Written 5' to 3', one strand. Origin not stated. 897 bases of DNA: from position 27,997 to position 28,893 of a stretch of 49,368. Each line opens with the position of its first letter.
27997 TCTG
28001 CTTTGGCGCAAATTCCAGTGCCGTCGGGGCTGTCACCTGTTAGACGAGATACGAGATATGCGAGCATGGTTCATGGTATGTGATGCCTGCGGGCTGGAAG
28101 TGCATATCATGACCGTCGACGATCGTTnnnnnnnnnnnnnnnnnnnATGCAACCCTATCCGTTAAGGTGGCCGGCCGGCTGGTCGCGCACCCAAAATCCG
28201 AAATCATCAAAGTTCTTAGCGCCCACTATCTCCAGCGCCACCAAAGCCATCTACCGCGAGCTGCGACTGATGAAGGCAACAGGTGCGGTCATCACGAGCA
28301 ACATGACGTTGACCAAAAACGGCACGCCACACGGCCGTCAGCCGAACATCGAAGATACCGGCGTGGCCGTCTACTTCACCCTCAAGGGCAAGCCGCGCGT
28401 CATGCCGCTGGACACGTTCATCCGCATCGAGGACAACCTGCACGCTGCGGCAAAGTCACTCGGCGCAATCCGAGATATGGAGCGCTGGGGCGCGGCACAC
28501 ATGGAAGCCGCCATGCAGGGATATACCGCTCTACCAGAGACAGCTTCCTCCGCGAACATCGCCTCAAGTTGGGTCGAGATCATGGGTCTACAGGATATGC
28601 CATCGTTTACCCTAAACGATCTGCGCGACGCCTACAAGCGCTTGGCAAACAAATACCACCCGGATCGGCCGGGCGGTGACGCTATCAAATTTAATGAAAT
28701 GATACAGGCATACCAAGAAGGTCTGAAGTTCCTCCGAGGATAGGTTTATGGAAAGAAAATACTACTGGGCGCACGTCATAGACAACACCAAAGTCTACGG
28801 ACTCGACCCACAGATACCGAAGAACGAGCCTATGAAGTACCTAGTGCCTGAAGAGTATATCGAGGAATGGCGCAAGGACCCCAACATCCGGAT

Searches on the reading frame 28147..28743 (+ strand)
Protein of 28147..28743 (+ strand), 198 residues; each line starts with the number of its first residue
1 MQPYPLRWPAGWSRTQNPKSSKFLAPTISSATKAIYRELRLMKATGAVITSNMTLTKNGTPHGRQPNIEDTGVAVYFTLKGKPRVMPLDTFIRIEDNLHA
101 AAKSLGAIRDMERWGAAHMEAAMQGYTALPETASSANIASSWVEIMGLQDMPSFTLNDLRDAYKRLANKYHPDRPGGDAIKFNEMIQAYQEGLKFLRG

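Call 40: search_protein_families(library=pfam, proteins=[window:28147-28743:+], max_evalue=0.001)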
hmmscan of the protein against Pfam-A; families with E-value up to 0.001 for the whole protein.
window:28147-28743:+ (198 aa): 1 family
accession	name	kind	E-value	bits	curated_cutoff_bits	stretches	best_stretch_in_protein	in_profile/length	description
PF00226.36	DnaJ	-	5.2e-06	26.9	27.8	1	152-190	10-51/63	DnaJ domain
